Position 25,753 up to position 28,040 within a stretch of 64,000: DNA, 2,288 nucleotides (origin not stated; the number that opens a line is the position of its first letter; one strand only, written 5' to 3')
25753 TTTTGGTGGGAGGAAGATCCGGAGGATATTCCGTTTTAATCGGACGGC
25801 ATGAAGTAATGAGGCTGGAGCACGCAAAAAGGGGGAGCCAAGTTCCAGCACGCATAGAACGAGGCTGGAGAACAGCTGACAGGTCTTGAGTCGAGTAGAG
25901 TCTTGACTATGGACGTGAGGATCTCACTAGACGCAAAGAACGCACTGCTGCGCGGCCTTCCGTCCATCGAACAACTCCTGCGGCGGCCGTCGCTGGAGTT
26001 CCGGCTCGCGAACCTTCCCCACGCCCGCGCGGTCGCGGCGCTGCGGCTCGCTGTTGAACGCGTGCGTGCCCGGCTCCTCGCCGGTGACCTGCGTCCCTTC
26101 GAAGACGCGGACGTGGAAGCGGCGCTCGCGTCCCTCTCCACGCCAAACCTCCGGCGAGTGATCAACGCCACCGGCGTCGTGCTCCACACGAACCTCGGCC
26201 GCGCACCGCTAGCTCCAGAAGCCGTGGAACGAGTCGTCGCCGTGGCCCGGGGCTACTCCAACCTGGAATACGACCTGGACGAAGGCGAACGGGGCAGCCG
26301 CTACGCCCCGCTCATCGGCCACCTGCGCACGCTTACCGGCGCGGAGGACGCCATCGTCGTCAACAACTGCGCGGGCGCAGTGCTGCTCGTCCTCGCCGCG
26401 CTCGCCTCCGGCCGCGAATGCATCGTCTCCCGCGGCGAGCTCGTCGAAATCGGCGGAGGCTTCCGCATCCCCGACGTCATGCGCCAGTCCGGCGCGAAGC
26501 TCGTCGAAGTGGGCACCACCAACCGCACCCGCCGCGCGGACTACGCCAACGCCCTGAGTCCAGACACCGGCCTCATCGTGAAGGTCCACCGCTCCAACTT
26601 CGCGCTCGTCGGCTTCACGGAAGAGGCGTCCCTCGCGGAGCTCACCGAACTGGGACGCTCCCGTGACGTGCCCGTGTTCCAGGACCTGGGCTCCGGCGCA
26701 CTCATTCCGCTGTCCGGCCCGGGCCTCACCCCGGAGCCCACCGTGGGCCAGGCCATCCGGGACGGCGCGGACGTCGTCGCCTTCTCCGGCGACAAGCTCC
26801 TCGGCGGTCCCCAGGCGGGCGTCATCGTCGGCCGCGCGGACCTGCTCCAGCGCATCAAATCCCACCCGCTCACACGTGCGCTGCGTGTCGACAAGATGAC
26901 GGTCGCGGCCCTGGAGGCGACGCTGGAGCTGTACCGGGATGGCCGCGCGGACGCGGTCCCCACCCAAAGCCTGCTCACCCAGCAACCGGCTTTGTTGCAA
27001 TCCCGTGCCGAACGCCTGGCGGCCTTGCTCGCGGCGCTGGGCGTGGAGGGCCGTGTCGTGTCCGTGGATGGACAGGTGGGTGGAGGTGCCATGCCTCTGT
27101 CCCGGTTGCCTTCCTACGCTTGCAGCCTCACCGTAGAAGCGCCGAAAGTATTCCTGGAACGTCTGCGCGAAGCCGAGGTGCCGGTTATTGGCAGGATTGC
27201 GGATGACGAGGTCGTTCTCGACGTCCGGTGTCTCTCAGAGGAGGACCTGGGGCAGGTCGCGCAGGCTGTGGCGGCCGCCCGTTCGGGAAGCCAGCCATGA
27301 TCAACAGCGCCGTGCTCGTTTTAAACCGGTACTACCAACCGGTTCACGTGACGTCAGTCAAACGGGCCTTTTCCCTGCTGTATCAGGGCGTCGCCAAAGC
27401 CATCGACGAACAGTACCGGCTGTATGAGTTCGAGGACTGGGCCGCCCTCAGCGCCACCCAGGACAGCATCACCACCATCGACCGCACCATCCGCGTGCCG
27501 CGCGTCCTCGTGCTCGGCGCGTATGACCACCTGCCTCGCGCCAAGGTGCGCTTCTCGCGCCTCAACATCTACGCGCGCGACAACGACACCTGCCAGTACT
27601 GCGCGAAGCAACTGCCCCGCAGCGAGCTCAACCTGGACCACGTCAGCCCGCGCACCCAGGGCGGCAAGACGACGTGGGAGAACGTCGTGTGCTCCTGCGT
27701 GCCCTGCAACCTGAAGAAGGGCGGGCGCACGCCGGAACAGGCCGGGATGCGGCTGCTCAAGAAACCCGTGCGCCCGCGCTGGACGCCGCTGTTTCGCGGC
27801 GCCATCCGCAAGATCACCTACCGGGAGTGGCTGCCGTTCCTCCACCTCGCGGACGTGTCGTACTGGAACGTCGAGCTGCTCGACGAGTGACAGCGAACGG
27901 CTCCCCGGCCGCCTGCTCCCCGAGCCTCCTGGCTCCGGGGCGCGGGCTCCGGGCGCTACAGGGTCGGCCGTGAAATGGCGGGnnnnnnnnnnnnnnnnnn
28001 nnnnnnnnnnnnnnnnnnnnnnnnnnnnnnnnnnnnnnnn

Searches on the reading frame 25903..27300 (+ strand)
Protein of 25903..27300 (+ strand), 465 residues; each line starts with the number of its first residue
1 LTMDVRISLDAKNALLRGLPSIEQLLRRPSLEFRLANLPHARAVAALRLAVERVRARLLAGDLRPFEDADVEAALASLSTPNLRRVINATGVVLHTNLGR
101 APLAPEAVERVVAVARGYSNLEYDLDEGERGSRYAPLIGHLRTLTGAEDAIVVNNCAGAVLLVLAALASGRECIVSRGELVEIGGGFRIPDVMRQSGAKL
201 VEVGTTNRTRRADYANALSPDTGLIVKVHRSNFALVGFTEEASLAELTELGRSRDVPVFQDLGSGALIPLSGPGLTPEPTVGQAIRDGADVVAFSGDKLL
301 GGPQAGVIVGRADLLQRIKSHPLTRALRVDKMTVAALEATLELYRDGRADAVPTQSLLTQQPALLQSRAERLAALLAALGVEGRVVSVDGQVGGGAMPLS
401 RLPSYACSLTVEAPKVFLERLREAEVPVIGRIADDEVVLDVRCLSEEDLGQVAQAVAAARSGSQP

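Call 3: search_protein_families(library=pfam, proteins=[window:25903-27300:+], max_evalue=0.1)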
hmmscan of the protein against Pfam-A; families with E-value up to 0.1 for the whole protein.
window:25903-27300:+ (465 aa): 4 families
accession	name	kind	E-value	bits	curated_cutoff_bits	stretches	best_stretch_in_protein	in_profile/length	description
PF03841.19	SelA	-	2.2e-144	481.4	22.8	1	86-444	1-366/367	L-seryl-tRNA selenium transferase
PF12390.13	Se-cys_synth_N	-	0.0027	18.2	22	1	16-55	1-40/40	Selenocysteine synthase N terminal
PF00266.25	Aminotran_5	-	0.02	14.3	21.5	0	288-319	191-222/371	Aminotransferase class-V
PF01041.23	DegT_DnrJ_EryC1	-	0.033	13.9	19.8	1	139-177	31-71/360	DegT/DnrJ/EryC1/StrS aminotransferase family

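Call 5: search_protein_families(library=ncbifam, proteins=[window:25903-27300:+], max_evalue=0.1)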
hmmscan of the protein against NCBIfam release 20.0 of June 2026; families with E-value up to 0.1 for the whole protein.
window:25903-27300:+ (465 aa): 8 families
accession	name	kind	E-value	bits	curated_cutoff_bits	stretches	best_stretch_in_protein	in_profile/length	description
TIGR00474.1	selA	equivalog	5.3e-171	569.5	267.9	1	16-456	1-453/455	L-seryl-tRNA(Sec) selenium transferase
TIGR01437.1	selA_rel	subfamily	4.2e-16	58.8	385.3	1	83-349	7-262/363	DgaE family pyridoxal phosphate-dependent ammonia lyase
NF047797.1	glminPNH3LysDgaE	equivalog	1.7e-14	53.6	600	1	83-430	9-329/367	D-glucosaminate-6-phosphate ammonia lyase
TIGR03576.1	pyridox_MJ0158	hypoth_equivalog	5.4e-12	45.5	304.45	1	144-345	67-251/346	TIGR03576 family pyridoxal phosphate-dependent enzyme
TIGR04506.1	F_threo_transal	equivalog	0.0044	15.8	650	1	283-352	212-284/609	fluorothreonine transaldolase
NF005695.0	PRK07503.1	equivalog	0.015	14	666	1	140-321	73-237/403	methionine gamma-lyase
TIGR01328.1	met_gam_lyase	equivalog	0.052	12.4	549.7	0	279-320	186-230/391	methionine gamma-lyase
NF006095.0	PRK08247.1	equivalog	0.072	11.8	585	0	149-311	70-214/369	methionine biosynthesis PLP-dependent protein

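Call 11: find_related_loci(query=window:25903-27300:+, collection=genome_contigs, flank=6000)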
Query window:25903-27300:+ (465 aa) in genome_contigs; peptide patterns used: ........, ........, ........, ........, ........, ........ (x = any residue, [..] = any of these).
600 stretches matched a pattern (row limit reached: there are more); 525 encode a relative of the query (tblastn E <= 1e-3); the best 80 are kept; 80 distinct loci.
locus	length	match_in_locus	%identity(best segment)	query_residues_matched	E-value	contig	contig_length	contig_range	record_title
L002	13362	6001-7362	97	12-465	0e+0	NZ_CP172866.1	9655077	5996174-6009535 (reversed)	Corallococcus coralloides strain KYC2213 chromosome, complete genome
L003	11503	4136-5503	96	10-465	0e+0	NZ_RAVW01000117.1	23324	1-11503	Corallococcus exercitus strain AB043A NODE_117_23324_cov_10.5827_ID_16607, whole genome shotgun sequence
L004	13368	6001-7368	95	10-465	0e+0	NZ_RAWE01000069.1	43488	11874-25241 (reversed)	Corallococcus carmarthensis strain CA043D NODE_69_43488_cov_25.9526_ID_10717, whole genome shotgun sequence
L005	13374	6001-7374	92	8-465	0e+0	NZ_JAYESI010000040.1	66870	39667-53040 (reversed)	Corallococcus sp. RDP092CA NODE_40_length_66870_cov_18.840238, whole genome shotgun sequence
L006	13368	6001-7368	89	10-465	0e+0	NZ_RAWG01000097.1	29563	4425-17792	Corallococcus sicarius strain CA040B NODE_97_29563_cov_45.845, whole genome shotgun sequence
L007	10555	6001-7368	89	10-465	0e+0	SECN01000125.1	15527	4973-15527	MAG: Myxococcaceae bacterium isolate PMG_225 scaffold_5933, whole genome shotgun sequence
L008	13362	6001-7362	76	12-465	0e+0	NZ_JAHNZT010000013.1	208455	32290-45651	Citreicoccus inhibens strain M34 NODE_13_length_208455_cov_16.229407, whole genome shotgun sequence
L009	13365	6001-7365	80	12-465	0e+0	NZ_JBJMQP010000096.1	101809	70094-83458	MAG: Hyalangium sp. isolate H3_16_all_fractions_metab_25_68_0 k255_2744813, whole genome shotgun sequence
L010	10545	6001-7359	79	12-465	0e+0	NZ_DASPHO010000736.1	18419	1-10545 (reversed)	MAG: Hyalangium sp. isolate SMAG_U11958 k141_4505821, whole genome shotgun sequence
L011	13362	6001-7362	76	12-465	0e+0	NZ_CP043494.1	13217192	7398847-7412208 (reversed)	Archangium minus strain Cbm 6 chromosome, complete genome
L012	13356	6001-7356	79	12-463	0e+0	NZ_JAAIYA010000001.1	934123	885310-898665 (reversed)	Pyxidicoccus caerfyrddinensis strain CA032A NODE_1_length_934123_cov_18.7359, whole genome shotgun sequence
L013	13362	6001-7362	75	12-465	0e+0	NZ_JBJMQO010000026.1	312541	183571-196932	MAG: Archangium sp. isolate H3_16_all_fractions_metab_conc_11_70_0 k255_1923312, whole genome shotgun sequence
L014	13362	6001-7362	77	12-465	0e+0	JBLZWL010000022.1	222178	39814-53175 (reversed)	Corallococcus terminator strain BB12-2 000013Farrow, whole genome shotgun sequence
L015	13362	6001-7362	76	12-465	0e+0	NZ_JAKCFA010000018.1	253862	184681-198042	Myxococcus qinghaiensis strain QH3KD-4-1 gnl_ICJDIIDJ_18, whole genome shotgun sequence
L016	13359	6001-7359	74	12-464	0e+0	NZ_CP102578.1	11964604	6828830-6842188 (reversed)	Archangium gephyra strain SDU49 chromosome, complete genome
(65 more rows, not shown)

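Call 16: search_protein_families(library=padloc, proteins=[L002:4235-5926:-, L007:4784-5164:-, L004:3817-4998:-, L004:3524-3820:-, L003:2285-3517:-], max_evalue=0.01)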
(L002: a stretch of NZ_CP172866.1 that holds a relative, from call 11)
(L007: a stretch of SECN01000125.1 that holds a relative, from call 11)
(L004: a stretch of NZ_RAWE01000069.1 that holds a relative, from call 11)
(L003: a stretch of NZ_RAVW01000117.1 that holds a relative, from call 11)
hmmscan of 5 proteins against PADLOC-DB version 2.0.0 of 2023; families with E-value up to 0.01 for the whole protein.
L002:4235-5926:- (563 aa): 68 families (the best 25 are shown)
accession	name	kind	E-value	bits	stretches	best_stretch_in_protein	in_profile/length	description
PDLC03748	Drt6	-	3.4e-165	548.8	1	46-555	4-496/511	DRT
PDLC02177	Drt4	-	5.8e-155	515.1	1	47-543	4-507/541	-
PDLC02179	Drt4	-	2.7e-152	506.5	1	46-542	4-498/542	-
PDLC03752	Drt4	-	2.3e-79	265.8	1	41-536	5-463/467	DRT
PDLC02178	Drt4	-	1.2e-71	240.3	1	40-535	12-499/506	-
PDLC02180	Drt4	-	3.6e-68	228.7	1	45-545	9-505/532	-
PDLC03769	RT_UG30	-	7.3e-68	227.3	1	47-536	7-491/493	DRT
PDLC03751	RT_UG14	-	1.2e-49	167.4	1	40-403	18-394/493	DRT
PDLC03743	AbiK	-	4.7e-41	139.6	1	105-506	83-482/546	DRT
PDLC02348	AbiK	-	2.3e-39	134.1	1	103-344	78-307/544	AbiK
PDLC03784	Drt3b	-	2e-33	114.1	1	175-316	171-316/604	DRT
PDLC03770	RT_UG31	-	2.5e-33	114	1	50-439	4-364/456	DRT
PDLC03744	AbiP2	-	2.3e-30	103.9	1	108-307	81-290/489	DRT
PDLC03783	Drt8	-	1.8e-27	94.8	1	172-333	133-279/493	DRT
PDLC02176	Drt3b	-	2.4e-26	90.6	1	175-316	182-330/651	-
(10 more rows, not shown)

L007:4784-5164:- (126 aa): 0 families

L004:3817-4998:- (393 aa): 3 families
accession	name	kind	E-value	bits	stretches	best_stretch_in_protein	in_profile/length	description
PDLC02903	pVip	-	5.1e-17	60.2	1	23-141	4-110/257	Viperins not associated with kinases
PDLC02904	pVip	-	3.5e-12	44.4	1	24-146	8-122/262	Viperins associated with kinases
PDLC02905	pVip-kinase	-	0.00042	17.7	1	20-139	183-299/474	Viperin-kinase fusion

L004:3524-3820:- (98 aa): 1 family
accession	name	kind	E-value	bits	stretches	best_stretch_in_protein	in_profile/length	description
PDLC03958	SngA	-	0.0074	13.9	1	14-56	363-413/528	-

L003:2285-3517:- (410 aa): 0 families

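Call 17: search_protein_families(library=pfam, proteins=[L002:4235-5926:-, L007:4784-5164:-, L004:3817-4998:-, L004:3524-3820:-, L003:2285-3517:-, L004:5090-5548:+, L004:5590-5910:+], max_evalue=0.01)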
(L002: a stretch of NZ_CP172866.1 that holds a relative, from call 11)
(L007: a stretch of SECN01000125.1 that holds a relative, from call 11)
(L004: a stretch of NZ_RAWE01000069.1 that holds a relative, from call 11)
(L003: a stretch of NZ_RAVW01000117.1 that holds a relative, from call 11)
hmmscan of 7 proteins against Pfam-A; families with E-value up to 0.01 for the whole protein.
L002:4235-5926:- (563 aa): 1 family
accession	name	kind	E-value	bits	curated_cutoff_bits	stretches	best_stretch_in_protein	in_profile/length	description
PF00078.32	RVT_1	-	5.2e-13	49.6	29.6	1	145-307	35-192/205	Reverse transcriptase (RNA-dependent DNA polymerase)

L007:4784-5164:- (126 aa): 0 families

L004:3817-4998:- (393 aa): 2 families
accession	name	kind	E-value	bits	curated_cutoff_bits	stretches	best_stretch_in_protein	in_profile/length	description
PF04055.27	Radical_SAM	-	5.9e-21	75.8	29.5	1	24-179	2-158/166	Radical SAM superfamily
PF13353.11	Fer4_12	-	1.9e-09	38.4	22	1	23-142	9-124/137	4Fe-4S single cluster domain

L004:3524-3820:- (98 aa): 0 families

L003:2285-3517:- (410 aa): 0 families

L004:5090-5548:+ (152 aa): 1 family
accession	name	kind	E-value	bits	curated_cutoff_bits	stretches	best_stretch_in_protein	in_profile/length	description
PF13340.11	DUF4096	-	1.1e-29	102.9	34.3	1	6-79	1-75/76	Putative transposase of IS4/5 family (DUF4096)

L004:5590-5910:+ (106 aa): 4 families
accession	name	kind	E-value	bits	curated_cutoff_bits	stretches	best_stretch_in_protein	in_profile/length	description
PF13586.12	DDE_Tnp_1_2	-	1.1e-12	48.6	29.2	1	22-106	1-85/86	Transposase DDE domain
PF01609.27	DDE_Tnp_1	-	4.2e-12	46.7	23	1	18-103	76-198/200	Transposase DDE domain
PF13359.12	DDE_Tnp_4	-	0.0022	18.1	24.8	1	20-97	76-150/158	DDE superfamily endonuclease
PF13612.12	DDE_Tnp_1_3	-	0.0051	17.3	27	1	17-82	80-147/155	Transposase DDE domain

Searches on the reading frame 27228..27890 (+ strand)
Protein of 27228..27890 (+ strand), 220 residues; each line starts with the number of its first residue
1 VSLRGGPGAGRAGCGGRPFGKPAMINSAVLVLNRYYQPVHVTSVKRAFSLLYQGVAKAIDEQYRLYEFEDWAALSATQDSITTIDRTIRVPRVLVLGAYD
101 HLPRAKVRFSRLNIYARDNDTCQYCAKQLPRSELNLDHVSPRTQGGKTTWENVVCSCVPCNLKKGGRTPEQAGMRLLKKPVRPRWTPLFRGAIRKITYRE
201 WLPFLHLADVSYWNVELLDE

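Call 3: search_protein_families(library=pfam, proteins=[window:27228-27890:+], max_evalue=0.1)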
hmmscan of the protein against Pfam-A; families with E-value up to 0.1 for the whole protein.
window:27228-27890:+ (220 aa): 4 families
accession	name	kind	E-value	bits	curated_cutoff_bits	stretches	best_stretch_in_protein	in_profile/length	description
PF14279.12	HNH_5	-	8.6e-15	54.9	27.5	1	122-176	1-55/56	HNH endonuclease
PF01844.29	HNH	-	6.1e-12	45.9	21.4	1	122-165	1-45/47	HNH endonuclease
PF13395.12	HNH_4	-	0.053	13.9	22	1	122-169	1-53/54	HNH endonuclease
PF02945.21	Endonuclease_7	-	0.063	13.6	23.6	0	112-165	16-64/82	Recombination endonuclease VII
